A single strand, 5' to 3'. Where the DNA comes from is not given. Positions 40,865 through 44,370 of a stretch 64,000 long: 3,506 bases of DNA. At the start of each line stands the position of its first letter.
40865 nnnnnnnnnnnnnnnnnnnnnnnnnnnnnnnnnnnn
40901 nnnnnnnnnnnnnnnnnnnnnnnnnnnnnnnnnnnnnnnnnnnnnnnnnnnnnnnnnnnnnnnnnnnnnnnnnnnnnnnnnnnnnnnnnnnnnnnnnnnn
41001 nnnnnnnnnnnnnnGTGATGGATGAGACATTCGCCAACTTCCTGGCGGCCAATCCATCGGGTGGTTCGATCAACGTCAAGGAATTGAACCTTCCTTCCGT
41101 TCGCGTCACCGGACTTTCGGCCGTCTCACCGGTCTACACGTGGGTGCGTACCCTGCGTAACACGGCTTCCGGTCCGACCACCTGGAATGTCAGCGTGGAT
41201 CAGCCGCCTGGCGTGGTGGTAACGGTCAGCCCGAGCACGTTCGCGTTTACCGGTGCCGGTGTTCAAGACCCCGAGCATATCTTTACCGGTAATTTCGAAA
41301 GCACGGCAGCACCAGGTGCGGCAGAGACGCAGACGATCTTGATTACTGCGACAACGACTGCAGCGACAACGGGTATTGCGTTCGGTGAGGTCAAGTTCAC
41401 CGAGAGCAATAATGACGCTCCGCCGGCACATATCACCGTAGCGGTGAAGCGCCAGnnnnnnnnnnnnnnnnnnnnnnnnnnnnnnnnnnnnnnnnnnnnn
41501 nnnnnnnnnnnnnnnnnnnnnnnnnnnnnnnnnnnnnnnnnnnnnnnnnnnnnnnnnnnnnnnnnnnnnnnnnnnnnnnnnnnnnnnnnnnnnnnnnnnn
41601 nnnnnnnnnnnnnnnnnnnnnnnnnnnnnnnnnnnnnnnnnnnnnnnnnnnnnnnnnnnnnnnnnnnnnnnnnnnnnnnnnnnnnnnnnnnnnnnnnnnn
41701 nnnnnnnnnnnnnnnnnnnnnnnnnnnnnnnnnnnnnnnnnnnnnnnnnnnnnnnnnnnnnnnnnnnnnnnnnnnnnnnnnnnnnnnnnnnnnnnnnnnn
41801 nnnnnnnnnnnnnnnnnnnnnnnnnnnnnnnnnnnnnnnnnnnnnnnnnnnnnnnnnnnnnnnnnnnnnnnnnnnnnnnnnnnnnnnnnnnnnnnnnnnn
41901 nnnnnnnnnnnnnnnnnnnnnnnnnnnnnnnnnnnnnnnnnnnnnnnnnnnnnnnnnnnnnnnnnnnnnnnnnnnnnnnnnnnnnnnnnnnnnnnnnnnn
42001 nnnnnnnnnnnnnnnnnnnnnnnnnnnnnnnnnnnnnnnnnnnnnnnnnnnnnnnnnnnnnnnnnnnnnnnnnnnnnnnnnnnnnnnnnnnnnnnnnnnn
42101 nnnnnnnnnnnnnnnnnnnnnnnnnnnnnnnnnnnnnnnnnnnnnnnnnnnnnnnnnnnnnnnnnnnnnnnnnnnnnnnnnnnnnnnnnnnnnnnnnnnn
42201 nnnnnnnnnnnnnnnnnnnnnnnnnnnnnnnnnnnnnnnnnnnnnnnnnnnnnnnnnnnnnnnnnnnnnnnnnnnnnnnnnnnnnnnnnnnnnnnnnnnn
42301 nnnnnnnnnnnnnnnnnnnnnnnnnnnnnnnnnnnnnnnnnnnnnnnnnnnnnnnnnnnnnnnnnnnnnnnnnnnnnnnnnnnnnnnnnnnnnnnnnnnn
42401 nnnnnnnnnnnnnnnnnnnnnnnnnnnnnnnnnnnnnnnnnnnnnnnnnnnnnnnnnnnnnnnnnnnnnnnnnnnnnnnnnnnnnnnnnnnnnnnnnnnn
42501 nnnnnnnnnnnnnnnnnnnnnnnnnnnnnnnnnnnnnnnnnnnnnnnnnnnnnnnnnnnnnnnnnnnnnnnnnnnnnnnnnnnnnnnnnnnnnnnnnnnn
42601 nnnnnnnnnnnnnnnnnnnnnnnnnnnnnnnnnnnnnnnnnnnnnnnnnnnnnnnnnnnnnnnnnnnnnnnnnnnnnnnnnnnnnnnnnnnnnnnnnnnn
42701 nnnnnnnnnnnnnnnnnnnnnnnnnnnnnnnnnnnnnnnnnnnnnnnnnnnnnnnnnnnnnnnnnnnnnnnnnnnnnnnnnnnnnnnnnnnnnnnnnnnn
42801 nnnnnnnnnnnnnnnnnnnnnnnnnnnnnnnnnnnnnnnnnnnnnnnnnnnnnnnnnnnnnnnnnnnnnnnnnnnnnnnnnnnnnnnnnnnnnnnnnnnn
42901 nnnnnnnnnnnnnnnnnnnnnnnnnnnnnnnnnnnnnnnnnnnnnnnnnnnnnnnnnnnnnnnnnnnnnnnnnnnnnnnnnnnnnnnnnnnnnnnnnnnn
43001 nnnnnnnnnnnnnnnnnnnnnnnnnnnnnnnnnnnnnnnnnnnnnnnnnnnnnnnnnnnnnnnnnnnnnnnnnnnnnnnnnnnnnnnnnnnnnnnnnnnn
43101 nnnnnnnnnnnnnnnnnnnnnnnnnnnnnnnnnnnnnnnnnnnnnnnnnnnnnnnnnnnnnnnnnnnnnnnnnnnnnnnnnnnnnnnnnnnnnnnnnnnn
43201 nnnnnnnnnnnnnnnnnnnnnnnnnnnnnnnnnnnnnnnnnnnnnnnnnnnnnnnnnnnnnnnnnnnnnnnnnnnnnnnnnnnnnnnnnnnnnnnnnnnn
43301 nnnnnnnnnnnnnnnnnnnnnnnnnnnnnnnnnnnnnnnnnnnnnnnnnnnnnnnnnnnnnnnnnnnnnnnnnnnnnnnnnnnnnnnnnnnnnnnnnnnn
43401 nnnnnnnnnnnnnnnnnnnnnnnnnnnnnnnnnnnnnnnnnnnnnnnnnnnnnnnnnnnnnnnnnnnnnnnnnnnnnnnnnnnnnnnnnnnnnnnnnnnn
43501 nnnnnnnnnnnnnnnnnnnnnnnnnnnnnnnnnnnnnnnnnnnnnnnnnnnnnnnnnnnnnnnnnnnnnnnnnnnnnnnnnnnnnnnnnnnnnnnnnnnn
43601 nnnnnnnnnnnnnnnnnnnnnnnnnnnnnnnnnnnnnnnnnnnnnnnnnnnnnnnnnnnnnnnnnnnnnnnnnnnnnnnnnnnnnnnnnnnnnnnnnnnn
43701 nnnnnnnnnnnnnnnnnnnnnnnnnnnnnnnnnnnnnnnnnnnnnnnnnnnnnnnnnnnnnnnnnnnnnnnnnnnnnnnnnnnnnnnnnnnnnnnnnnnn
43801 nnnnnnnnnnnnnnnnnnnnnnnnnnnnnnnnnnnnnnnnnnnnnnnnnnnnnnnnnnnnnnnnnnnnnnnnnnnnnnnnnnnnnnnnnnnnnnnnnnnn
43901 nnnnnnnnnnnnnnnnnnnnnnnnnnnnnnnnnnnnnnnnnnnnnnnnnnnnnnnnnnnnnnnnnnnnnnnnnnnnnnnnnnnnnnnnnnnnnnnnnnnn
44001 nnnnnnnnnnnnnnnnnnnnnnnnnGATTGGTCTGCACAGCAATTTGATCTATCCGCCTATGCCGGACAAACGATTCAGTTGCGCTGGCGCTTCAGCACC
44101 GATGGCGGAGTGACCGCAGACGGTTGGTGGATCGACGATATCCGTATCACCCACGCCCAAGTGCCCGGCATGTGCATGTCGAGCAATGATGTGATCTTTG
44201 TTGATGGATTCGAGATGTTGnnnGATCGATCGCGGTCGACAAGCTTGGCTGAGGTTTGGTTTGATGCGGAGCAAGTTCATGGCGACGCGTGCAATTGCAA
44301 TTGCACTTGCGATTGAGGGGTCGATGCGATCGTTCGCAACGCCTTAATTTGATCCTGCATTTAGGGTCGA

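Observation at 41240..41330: A variant of the tag is inserted inside the subtilase FN3-like domain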

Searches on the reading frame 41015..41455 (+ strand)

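Call 68: search_protein_families(library=pfam, proteins=[window:41015-41455:+], max_evalue=0.01)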
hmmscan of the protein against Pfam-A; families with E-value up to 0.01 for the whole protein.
seq(147 aa): 1 family
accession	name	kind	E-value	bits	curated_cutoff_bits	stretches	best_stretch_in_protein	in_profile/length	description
PF17766.7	fn3_6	-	3.5e-11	43.6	26.4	1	23-83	1-61/99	Fibronectin type-III domain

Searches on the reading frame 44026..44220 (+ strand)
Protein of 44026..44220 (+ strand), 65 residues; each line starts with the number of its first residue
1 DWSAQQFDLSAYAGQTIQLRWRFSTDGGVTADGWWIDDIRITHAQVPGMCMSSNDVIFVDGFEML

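Call 37: search_protein_families(library=ncbifam, proteins=[window:44026-44220:+], max_evalue=10)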
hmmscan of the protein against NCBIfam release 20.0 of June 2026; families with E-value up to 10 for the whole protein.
seq(65 aa): 3 families
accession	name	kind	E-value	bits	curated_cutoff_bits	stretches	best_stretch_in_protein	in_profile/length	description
NF038111.1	rhom_dep_M36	equivalog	1.1e-06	26.3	1700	1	11-45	1133-1167/1315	rhombosortase-dependent M36 family metallopeptidase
NF038112.1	myxo_dep_M36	subfamily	1.4e-06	25.8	1500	1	2-45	1126-1170/1604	myxosortase-dependent M36 family metallopeptidase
NF038128.1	choice_anch_J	domain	0.0022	18.2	30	1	1-41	123-162/162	choice-of-anchor J domain-containing protein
